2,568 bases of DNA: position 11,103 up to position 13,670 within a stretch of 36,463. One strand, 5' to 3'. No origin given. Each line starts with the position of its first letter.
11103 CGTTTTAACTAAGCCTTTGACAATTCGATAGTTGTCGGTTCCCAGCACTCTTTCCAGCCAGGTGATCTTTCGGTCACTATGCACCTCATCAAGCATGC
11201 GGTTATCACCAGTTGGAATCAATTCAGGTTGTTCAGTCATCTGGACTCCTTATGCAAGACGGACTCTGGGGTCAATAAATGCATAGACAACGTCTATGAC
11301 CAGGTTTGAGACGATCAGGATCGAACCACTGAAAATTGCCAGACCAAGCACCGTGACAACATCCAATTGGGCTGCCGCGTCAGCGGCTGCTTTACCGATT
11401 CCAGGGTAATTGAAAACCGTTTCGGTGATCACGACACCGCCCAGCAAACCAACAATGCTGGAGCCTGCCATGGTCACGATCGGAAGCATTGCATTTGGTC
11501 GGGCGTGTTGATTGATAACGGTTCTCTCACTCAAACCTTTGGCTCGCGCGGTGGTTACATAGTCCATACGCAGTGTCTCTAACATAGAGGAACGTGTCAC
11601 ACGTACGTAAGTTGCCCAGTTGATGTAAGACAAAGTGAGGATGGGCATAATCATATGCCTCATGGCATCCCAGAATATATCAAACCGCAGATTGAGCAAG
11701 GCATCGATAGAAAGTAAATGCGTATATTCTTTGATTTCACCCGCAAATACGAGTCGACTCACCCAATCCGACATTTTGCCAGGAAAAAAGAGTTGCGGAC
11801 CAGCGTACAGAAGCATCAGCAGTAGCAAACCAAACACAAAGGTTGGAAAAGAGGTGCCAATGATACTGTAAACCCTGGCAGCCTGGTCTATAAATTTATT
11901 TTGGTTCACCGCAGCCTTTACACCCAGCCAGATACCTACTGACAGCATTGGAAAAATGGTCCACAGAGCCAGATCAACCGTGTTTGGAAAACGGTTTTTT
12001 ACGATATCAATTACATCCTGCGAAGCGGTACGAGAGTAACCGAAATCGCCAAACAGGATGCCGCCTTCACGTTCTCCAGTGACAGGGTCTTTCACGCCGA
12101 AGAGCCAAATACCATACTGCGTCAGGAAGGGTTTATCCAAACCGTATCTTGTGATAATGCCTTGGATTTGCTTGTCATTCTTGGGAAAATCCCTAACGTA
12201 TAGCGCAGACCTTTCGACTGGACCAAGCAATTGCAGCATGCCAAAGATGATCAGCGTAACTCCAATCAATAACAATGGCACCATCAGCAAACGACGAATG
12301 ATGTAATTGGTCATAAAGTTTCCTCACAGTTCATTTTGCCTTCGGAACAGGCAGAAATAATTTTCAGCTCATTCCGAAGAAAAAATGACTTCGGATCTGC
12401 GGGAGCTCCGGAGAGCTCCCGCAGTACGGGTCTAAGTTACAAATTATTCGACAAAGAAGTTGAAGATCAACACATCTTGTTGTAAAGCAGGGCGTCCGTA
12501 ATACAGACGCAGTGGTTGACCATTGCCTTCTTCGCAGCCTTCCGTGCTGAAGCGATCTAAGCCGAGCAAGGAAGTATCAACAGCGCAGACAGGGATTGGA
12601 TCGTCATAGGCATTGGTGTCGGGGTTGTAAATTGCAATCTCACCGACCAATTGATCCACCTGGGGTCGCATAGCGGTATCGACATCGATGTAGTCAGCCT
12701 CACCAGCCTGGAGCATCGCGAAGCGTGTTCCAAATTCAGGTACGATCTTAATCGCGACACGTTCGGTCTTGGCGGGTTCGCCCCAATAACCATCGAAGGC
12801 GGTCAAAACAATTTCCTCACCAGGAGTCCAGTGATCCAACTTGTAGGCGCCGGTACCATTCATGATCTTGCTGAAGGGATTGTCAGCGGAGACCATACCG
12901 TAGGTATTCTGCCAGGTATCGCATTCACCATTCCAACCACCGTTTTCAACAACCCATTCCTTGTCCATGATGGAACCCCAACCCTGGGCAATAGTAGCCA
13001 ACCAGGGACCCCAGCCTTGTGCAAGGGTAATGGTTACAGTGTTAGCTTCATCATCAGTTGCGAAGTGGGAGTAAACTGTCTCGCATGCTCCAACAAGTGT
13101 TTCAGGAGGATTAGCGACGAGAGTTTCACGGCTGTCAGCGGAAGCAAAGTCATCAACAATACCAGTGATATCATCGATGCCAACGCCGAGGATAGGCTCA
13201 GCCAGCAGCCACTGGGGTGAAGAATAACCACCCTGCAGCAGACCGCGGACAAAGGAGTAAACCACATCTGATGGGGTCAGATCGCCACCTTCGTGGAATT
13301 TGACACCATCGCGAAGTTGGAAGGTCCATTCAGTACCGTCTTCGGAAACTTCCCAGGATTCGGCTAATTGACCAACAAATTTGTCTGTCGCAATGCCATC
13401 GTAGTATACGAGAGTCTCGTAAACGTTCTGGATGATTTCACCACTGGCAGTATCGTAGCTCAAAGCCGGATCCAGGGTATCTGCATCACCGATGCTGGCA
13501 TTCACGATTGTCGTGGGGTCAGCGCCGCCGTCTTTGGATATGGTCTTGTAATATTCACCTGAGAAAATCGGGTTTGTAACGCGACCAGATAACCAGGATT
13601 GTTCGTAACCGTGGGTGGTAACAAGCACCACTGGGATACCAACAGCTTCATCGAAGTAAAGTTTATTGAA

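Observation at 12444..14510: Circularly permuted family-5 (Opp/Dpp-type) substrate-binding protein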

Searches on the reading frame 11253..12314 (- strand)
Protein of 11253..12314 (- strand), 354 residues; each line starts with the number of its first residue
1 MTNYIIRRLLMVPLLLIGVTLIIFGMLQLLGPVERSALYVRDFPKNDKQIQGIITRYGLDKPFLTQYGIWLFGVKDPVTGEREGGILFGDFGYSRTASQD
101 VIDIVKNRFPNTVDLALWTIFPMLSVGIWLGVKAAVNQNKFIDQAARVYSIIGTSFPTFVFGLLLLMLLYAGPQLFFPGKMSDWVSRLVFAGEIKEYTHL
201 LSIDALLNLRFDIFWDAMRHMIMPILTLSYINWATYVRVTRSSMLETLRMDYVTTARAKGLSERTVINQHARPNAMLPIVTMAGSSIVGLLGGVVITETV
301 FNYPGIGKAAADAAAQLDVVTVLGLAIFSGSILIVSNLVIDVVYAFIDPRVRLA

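Call 5: search_protein_families(library=pfam, proteins=[window:11253-12314:-], max_evalue=0.01)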
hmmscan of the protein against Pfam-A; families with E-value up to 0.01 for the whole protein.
window:11253-12314:- (354 aa): 2 families
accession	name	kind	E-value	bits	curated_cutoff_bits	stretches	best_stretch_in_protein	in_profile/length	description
PF00528.27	BPD_transp_1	-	5.3e-40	137.6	26.4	1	127-352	1-183/184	Binding-protein-dependent transport system inner membrane component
PF19300.4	BPD_transp_1_N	-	1.9e-09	38.1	23.8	1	1-116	1-114/114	Binding-prot-dependent transport system membrane comp, N-term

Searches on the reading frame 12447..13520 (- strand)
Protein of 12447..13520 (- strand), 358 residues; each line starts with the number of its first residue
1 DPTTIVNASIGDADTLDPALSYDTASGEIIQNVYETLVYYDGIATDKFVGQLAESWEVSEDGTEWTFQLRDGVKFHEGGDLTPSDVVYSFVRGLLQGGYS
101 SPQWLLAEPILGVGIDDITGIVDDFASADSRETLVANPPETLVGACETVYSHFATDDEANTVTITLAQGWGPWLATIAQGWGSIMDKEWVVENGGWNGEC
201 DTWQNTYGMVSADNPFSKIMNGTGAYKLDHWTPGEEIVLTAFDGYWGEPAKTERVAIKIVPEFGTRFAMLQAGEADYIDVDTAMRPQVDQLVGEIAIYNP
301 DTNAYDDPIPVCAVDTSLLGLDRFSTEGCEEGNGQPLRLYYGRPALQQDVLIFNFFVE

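Call 61: search_protein_families(library=pfam, proteins=[window:12447-13520:-], max_evalue=0.001)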
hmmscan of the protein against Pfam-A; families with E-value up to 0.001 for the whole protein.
window:12447-13520:- (358 aa): 1 family
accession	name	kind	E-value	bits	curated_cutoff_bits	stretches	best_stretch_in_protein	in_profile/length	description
PF00496.27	SBP_bac_5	-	1e-40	140.4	32.4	1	47-288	1-185/368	Bacterial extracellular solute-binding proteins, family 5 Middle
